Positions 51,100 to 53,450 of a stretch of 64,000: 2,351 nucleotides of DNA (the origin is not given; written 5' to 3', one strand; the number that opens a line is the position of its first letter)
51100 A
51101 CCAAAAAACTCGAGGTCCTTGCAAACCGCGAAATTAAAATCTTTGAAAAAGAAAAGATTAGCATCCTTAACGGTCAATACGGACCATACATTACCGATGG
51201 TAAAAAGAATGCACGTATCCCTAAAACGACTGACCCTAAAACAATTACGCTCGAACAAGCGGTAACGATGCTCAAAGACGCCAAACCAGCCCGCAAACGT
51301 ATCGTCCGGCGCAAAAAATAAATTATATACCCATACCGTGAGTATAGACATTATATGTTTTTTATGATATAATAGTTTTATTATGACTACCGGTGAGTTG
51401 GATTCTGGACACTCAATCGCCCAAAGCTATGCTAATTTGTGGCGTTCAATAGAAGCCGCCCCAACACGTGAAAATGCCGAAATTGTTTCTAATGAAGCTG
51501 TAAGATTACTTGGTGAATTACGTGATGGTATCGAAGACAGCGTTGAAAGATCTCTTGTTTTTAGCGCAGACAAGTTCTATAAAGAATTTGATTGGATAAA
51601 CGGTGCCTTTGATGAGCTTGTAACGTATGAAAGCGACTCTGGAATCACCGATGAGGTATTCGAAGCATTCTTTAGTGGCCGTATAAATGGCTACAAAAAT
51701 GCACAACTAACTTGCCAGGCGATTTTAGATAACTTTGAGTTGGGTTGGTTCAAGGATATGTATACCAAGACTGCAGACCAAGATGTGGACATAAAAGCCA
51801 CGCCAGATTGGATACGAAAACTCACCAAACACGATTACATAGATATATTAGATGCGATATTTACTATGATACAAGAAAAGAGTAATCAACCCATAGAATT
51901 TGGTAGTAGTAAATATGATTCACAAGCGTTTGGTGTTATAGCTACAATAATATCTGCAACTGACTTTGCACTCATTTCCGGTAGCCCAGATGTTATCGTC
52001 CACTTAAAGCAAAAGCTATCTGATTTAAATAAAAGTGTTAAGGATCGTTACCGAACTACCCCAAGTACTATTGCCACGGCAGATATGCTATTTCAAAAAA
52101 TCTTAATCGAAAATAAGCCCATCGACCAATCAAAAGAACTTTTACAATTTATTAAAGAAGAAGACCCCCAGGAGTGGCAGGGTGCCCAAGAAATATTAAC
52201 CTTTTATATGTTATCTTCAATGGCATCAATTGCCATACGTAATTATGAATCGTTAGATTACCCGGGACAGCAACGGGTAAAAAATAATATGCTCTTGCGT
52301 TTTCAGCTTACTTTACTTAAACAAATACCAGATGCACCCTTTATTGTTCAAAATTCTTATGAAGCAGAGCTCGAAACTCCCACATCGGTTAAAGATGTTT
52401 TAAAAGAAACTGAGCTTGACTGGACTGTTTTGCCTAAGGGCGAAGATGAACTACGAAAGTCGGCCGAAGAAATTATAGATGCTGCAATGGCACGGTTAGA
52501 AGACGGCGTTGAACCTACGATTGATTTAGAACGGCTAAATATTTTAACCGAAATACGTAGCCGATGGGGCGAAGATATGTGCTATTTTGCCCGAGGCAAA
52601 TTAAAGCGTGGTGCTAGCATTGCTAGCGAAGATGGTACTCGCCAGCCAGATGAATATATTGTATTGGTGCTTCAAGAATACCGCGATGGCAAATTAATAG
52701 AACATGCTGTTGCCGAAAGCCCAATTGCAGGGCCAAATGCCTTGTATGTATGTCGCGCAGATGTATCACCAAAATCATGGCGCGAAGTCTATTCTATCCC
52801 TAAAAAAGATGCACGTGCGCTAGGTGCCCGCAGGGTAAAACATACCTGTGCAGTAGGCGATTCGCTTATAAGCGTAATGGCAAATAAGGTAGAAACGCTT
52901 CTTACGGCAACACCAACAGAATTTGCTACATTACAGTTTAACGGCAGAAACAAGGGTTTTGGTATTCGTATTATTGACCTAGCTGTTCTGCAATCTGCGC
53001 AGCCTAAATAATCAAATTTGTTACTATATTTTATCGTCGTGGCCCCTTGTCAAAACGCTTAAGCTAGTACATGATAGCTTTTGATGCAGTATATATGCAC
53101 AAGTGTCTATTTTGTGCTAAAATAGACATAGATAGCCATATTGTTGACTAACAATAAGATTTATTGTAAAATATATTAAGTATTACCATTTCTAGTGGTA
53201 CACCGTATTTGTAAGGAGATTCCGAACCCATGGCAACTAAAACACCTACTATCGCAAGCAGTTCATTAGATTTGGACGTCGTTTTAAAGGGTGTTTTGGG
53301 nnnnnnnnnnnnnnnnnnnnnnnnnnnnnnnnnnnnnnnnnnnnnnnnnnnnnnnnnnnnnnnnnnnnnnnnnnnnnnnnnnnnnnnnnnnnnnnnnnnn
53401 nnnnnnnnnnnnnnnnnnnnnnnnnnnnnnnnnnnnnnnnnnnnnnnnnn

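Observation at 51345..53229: Low-GC islet with a 542-aa orphan expressed from a near-leaderless extended -10 promoter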

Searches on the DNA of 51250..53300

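Call 57: search_rna_families(source=window, start=51250, end=53300, threshold=evalue, max_evalue=1)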
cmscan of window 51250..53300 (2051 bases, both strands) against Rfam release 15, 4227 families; matches with E-value up to 1: 0.
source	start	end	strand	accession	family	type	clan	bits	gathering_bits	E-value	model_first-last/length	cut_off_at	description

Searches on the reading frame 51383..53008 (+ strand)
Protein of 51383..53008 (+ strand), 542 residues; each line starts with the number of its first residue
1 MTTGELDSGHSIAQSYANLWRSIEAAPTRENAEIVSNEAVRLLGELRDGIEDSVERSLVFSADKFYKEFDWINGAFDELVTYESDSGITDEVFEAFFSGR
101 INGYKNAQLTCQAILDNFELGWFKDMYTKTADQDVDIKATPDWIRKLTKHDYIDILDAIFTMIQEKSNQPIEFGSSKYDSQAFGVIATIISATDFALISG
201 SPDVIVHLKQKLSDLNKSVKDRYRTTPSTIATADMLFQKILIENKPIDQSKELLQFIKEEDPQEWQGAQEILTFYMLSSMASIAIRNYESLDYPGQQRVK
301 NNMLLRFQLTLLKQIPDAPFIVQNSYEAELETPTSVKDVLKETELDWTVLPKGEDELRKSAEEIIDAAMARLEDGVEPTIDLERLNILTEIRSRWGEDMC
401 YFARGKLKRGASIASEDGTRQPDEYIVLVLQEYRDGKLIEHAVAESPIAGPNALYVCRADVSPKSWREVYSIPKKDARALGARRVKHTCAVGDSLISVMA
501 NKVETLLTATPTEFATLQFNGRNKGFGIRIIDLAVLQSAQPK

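Call 5: search_protein_families(library=pfam, proteins=[window:51383-53008:+], max_evalue=0.1)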
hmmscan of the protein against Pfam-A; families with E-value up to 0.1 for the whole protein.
window:51383-53008:+ (542 aa): 0 families

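Call 6: search_protein_families(library=padloc, proteins=[window:51383-53008:+], max_evalue=1)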
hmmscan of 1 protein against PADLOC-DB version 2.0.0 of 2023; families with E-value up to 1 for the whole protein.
window:51383-53008:+ (542 aa): 0 families

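Call 7: find_homologous_proteins(query=window:51383-53008:+, max_evalue=0.001)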
Query window:51383-53008:+ (542 aa): 42 proteins with E <= 0.001 among 8000 candidates.
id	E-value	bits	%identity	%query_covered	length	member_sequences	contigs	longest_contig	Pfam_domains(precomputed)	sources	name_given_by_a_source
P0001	0.0e+0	1211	100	100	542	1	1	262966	-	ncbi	-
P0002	1.5e-61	227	39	65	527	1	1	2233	-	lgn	-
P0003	2.7e-54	203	36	70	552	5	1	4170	-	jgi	jgi:hypothetical protein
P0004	7.5e-54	201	37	70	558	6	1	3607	-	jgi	jgi:hypothetical protein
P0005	9.6e-54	201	57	33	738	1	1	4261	-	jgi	jgi:hypothetical protein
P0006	2.7e-53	200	54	36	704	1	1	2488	-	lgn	-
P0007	8.1e-53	198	37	69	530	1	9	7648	-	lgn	-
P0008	1.8e-52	197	58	33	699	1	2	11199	-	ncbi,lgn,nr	ncbi:MAG TPA: hypothetical protein VMR34_06275 [Candidatus Saccharimonadales bacterium]|nr:hypotheti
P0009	5.2e-51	192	54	36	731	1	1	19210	-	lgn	-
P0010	3.6e-50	189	33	69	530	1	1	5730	-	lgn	-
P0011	4.3e-50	189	55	33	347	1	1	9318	-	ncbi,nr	ncbi:MAG TPA: hypothetical protein VG964_00220, partial [Candidatus Saccharimonadales bacterium]|nr:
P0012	5.1e-50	189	52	37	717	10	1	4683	-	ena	-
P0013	5.3e-50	189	52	37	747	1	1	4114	-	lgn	-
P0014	5.3e-50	189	36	70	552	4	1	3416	-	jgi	jgi:hypothetical protein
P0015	8.6e-47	178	51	33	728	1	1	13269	-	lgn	-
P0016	4.2e-45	172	48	39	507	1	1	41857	-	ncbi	-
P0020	5.8e-44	169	48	35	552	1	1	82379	-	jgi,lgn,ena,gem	-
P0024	1.5e-40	157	46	37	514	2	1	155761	-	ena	-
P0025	4.6e-40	156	48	38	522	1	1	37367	-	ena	-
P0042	1.1e-29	122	38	44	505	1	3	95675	-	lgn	-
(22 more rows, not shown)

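Call 8: search_protein_families(library=ncbifam, proteins=[window:51383-53008:+], max_evalue=0.1)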
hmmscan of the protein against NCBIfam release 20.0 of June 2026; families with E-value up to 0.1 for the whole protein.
window:51383-53008:+ (542 aa): 1 family
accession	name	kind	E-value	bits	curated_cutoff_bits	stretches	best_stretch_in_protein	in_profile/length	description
TIGR02347.1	chap_CCT_zeta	equivalog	0.0055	15.3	587.15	1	192-263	403-474/531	T-complex protein 1 subunit zeta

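Call 9: search_protein_families(library=phrogs, proteins=[window:51383-53008:+], max_evalue=1)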
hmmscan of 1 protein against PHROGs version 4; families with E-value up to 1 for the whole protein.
window:51383-53008:+ (542 aa): 0 families

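Call 13: search_solved_structures(query=A1, max_evalue=10, show_alignments=2)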
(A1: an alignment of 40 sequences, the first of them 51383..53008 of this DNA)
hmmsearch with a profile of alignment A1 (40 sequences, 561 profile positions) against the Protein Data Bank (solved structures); distinct sequences matched with E-value up to 10: 15.
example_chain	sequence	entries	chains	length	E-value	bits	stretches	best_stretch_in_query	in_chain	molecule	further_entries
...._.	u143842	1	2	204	0.052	16.3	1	155-348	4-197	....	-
4om2_A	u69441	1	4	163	0.12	15.1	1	150-254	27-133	Transducin-like enhancer protein 1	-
4om3_A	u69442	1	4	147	0.13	15.1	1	154-254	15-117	Transducin-like enhancer protein 1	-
7y9n_A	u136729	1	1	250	0.21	14.3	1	100-323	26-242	Spike protein S2',5HB-H2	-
9h91_Z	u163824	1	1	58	0.35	13.6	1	494-532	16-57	50S ribosomal protein L30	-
5cwh_A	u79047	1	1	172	0.52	13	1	188-346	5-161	Designed helical repeat protein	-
6zh1_A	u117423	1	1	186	0.53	13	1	174-324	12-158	Factor H-binding protein A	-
6spb_Z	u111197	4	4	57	0.6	12.8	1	495-532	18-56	50S ribosomal protein L30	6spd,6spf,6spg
7unr_2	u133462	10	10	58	0.62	12.8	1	495-532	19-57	50S ribosomal protein L30 | Large ribosomal subunit protein uL30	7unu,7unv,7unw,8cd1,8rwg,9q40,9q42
9hig_y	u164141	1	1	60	1.4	11.6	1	494-532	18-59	Large ribosomal subunit protein uL30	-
8fbj_A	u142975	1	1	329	2.2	10.9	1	73-361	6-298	KWOCA_60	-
2v0o_A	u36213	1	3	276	3.5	10.3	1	65-292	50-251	FCH DOMAIN ONLY PROTEIN 2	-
5h7c_A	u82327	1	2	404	5.5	9.7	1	142-345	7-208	Immunoglobulin G-binding protein A, DHR14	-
5k7v_A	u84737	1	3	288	5.5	9.7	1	128-306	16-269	Designed protein HR00C3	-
6vfh_B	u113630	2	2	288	9.1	8.9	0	127-330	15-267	T33_dn10B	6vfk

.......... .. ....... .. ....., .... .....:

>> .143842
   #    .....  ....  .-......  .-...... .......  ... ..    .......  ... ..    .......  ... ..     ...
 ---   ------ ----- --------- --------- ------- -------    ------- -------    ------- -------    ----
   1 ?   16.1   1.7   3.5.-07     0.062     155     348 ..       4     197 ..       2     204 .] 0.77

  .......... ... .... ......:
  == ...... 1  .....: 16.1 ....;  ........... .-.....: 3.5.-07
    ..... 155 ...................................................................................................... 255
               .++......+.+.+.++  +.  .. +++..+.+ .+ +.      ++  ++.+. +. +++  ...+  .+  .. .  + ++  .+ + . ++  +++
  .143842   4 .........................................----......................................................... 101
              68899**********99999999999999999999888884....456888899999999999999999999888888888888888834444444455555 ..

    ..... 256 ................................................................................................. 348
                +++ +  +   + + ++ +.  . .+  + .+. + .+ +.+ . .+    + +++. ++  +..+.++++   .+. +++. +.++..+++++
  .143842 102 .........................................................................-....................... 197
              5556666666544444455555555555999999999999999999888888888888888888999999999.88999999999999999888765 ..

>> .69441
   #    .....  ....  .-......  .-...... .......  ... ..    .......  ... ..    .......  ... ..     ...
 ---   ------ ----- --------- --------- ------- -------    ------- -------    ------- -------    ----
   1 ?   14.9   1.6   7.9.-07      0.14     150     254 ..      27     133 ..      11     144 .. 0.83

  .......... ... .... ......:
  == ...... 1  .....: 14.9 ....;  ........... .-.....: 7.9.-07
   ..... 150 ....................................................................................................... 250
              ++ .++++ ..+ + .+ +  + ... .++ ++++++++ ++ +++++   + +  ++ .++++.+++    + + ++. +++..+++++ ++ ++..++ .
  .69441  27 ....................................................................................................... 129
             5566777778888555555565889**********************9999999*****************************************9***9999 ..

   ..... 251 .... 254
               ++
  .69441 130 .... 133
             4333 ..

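Call 14: find_encoding_contigs(protein=P0024, flank=8000, max_places=2)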
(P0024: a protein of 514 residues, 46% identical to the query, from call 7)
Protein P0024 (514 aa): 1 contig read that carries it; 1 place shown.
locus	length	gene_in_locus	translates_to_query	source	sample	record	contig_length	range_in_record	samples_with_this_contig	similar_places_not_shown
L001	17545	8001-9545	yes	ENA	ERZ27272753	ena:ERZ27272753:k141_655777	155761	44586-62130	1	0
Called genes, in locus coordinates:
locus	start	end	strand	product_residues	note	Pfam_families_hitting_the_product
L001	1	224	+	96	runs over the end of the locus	-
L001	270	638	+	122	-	-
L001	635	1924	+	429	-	PF00817:IMS, PF11799:IMS_C, PF13438:DUF4113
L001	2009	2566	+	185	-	PF05711:TylF, PF13578:Methyltransf_24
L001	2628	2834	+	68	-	PF11160:Hva1_TUDOR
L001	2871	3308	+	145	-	PF02590:SPOUT_MTase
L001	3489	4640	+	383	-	-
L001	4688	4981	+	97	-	-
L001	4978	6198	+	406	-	PF03773:ArsP_1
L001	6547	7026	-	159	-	PF01467:CTP_transf_like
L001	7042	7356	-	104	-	-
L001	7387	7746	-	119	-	-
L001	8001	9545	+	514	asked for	-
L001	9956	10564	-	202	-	PF13563:2_5_RNA_ligase2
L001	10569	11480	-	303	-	PF01368:DHH (faint)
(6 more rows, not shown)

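Call 15: find_encoding_contigs(protein=P0020, flank=8000, max_places=2)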
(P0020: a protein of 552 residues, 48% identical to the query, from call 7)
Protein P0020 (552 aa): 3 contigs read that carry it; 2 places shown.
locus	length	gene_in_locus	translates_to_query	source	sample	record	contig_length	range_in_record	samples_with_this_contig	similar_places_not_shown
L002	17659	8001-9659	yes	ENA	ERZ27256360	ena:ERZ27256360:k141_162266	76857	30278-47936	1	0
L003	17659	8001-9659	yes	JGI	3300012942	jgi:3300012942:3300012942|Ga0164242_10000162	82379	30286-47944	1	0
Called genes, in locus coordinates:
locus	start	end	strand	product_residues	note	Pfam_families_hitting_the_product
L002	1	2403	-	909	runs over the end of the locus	PF00912:Transgly, PF00905:Transpeptidase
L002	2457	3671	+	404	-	PF00579:tRNA-synt_1b, PF22421:SYY_C-terminal, PF01479:S4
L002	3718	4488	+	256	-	PF08282:Hydrolase_3 (weak)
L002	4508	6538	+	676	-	PF17191:RecG_wedge, PF01336:tRNA_anti-codon (faint), PF04851:ResIII, PF00270:DEAD, PF13604:AAA_30 (faint), PF07517:SecA_DEAD (weak), PF00271:Helicase_C, PF19833:RecG_dom3_C (weak), +1 more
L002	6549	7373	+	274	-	-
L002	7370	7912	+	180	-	PF03602:Cons_hypoth95, PF05175:MTS (weak)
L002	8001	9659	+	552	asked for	-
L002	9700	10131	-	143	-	-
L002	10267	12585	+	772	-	PF07691:PA14, PF17892:Cadherin_5 (weak), PF17963:Big_9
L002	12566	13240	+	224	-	PF04203:Sortase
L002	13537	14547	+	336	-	-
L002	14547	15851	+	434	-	-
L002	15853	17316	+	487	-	-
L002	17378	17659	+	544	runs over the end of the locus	PF01565:FAD_binding_4, PF02913:FAD-oxidase_C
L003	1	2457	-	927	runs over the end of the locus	PF00912:Transgly, PF00905:Transpeptidase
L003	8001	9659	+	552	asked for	-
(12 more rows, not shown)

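Call 16: find_encoding_contigs(protein=P0042, flank=8000, max_places=2)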
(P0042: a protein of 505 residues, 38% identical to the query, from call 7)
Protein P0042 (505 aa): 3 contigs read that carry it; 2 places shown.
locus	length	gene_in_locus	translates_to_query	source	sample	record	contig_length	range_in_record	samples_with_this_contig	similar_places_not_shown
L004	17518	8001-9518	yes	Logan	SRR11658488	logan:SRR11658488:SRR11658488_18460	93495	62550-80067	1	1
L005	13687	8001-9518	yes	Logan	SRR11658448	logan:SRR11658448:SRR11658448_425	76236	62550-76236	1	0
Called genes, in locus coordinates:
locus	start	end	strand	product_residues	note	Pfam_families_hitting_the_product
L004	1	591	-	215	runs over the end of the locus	PF00702:Hydrolase, PF13419:HAD_2, PF13242:Hydrolase_like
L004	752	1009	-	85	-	-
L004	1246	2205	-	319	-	PF10988:DUF2807 (weak), PF13349:DUF4097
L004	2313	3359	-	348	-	PF08240:ADH_N, PF01262:AlaDh_PNT_C (weak), PF00107:ADH_zinc_N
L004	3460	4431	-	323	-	PF00438:S-AdoMet_synt_N, PF02772:S-AdoMet_synt_M, PF02773:S-AdoMet_synt_C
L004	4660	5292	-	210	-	PF02976:MutH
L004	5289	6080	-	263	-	PF01555:N6_N4_Mtase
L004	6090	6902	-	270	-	PF02086:MethyltransfD12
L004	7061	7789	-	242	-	-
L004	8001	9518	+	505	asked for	-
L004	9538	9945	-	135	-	-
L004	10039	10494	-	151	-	-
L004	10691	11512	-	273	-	PF03848:TehB (weak), PF13489:Methyltransf_23, PF08241:Methyltransf_11, PF08242:Methyltransf_12 (weak), PF13649:Methyltransf_25, PF13847:Methyltransf_31 (weak)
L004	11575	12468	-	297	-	PF23441:SDR (weak), PF00106:adh_short, PF08659:KR, PF13561:adh_short_C2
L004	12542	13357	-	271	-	PF05675:DUF817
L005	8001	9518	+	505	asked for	-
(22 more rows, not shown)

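Call 17: find_encoding_contigs(protein=P0016, flank=8000, max_places=2)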
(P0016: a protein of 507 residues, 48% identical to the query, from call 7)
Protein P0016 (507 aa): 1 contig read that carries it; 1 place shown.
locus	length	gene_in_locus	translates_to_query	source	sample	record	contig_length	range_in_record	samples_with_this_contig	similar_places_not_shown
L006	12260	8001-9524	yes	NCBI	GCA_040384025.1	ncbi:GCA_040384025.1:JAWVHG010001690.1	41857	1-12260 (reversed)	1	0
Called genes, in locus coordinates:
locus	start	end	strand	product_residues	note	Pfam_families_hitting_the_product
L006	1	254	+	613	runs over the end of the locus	PF00664:ABC_membrane (weak), PF02463:SMC_N (weak), PF00005:ABC_tran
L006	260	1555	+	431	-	PF09335:VTT_dom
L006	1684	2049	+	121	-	-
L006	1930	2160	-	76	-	-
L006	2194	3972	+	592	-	-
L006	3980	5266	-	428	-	-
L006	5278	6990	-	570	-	PF14417:MEDS, PF00512:HisKA, PF02518:HATPase_c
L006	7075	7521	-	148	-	PF22811:Zn_ribbon_NrdR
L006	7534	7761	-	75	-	-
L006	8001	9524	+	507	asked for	-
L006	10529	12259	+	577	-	?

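Call 24: predict_structure(alignment_id=A1)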
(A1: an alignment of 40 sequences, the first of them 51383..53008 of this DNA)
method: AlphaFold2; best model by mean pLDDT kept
length: 542 residues; sequences in the alignment: 40
mean_pLDDT: 70.0   pTM: 0.44
mean pLDDT of the five models: 70.0, 68.7, 68.6, 67.7, 65.6
residues with pLDDT >= 90: 136; 70-90: 181; 50-70: 67; < 50: 158
segments of 3 or more residues with pLDDT < 50: 1-9, 49-140, 298-343, 536-542
pLDDT, mean of each block of 10 residues (from residue 1): 34 74 65 70 60 36 35 33 35 36 38 42 44 42 71 91 84 74 84 87 95 93 89 86 72 80 85 88 85 52 46 41 41 35 68 89 87 73 93 97 81 59 84 96 89 90 94 89 92 92 96 91 56 49 44
secondary structure, 60 per line:
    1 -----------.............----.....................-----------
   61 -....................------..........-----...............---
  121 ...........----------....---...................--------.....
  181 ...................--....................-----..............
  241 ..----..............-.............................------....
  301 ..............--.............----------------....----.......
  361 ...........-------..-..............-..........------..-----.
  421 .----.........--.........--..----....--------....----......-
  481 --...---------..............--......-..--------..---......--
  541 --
elements in order: H12-24 H29-49 H62-81 H88-97 H103-117 H121-131 H142-145 H149-167 H176-199 H202-221 H227-242 H247-260 H262-290 H297-314 H317-329 E346-349 H354-371 H382-395 E400-406 E426-434 E437-445 E454-457 H466-469 H474-479 E483-485 H495-508 H511-516 H533-538

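Call 27: fold_search(model_id=the predicted structure, library=pdb)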
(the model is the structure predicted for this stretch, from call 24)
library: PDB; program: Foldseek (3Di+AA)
matches with E <= 10: 312; with E <= 0.001: 0
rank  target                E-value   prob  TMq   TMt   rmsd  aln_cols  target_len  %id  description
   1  7t7c_A                9.1e-02  0.08  0.10  0.06  33.7       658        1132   10  The hexagonal organization of Munc13-1 C1-C2B-MUN-C2C domains between lipid bilayers (released 2022-02-09)
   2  9cvc_B                2.4e-01  0.09  0.10  0.10  24.2       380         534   14  CDAN1 dimer with three ASF1A (released 2025-03-26)
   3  5fu7_A                2.6e-01  0.10  0.11  0.12  25.6       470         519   11  drosophila nanos NBR peptide bound to the NOT module of the human CCR4-NOT complex (released 2016-03-23)
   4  9cvc_A                2.7e-01  0.09  0.10  0.09  24.2       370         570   14  CDAN1 dimer with three ASF1A (released 2025-03-26)
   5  5flc_B                2.9e-01  0.09  0.13  0.08  29.7       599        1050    9  Architecture of human mTOR Complex 1 - 5.9 Angstrom reconstruction (released 2015-12-30)
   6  8fbn_D                4.4e-01  0.30  0.14  0.26  13.6       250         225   11  Improving the secretion of designed protein assemblies through negative design of cryptic transmembrane domains (released 2023-03-22)
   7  6e9z_A                4.9e-01  0.23  0.13  0.26  16.4       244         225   10  DHF119 filament (released 2018-11-21)
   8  8re5_A                4.9e-01  0.08  0.11  0.13  20.4       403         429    9  Aspartyl/Asparaginyl beta-hydroxylase (AspH) R735Q variant in complex with Mn, 2-oxosuberate and a Factor X derived pe (released 2024-12-18)
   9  7nmz_BA               5.6e-01  0.13  0.12  0.21  18.3       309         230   12  Structure of 14-3-3 eta in complex with Nedd4-2(335-455) containing two 14-3-3 binding motifs Ser342 and Ser448 (released 2021-07-21)
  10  6e9v_A                5.9e-01  0.21  0.13  0.26  18.9       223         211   15  DHF79 filament (released 2018-11-21)
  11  5cwk                  6.5e-01  0.23  0.09  0.25  15.5       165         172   10  Crystal structure of de novo designed helical repeat protein DHR53 (released 2015-12-16)
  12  9mhh_A                6.5e-01  0.06  0.12  0.08  29.1       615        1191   12  PI3KC3-C1 in complex with RAB1A. VPS34 kinase domain active conformation (released 2025-02-12)
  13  5d3e_B                6.8e-01  0.11  0.10  0.19  19.2       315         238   12  Crystal structure of human 14-3-3 gamma in complex with CFTR R-domain peptide pS768-pS795 (released 2016-03-16)
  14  7apk_M                6.8e-01  0.03  0.06  0.06  54.5       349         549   13  Structure of the human THO - UAP56 complex (released 2020-12-16)
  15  5fu7_E                7.2e-01  0.06  0.10  0.11  25.3       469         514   11  drosophila nanos NBR peptide bound to the NOT module of the human CCR4-NOT complex (released 2016-03-23)
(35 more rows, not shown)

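Call 53: find_encoding_contigs(protein=P0025, flank=10000, max_places=1)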
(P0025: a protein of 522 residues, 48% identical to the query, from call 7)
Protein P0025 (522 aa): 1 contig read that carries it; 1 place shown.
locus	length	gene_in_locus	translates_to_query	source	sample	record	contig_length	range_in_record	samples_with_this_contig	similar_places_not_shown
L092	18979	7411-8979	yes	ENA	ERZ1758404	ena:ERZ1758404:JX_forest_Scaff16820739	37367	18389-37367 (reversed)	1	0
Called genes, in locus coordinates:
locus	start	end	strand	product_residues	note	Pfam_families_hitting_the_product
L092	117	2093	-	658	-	PF01011:PQQ, PF13360:PQQ_2 (weak), PF13570:Beta-prop_ACSF4 (weak)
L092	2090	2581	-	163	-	-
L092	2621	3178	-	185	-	-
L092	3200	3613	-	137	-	-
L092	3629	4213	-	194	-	PF18306:LDcluster4, PF03641:Lysine_decarbox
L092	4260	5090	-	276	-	PF00300:His_Phos_1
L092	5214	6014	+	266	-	PF00005:ABC_tran, PF13304:AAA_21 (faint)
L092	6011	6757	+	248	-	PF01061:ABC2_membrane, PF12698:ABC2_membrane_3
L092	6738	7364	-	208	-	PF06299:DUF1045 (weak)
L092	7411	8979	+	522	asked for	-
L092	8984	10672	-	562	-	PF00128:Alpha-amylase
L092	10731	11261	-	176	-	PF04073:tRNA_edit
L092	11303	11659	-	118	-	PF04343:DUF488, PF22751:DUF488-N3a, PF22752:DUF488-N3i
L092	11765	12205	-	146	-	PF04471:Mrr_cat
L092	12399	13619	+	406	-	PF00270:DEAD, PF04851:ResIII, PF00271:Helicase_C, PF16203:ERCC3_RAD25_C (weak)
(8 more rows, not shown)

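Call 70: search_protein_families(library=padloc, proteins=[P0005, P0024], max_evalue=0.1)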
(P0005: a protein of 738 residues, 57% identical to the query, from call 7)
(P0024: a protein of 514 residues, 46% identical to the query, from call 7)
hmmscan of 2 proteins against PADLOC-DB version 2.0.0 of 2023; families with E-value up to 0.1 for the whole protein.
P0005 (738 aa): 0 families

P0024 (514 aa): 0 families
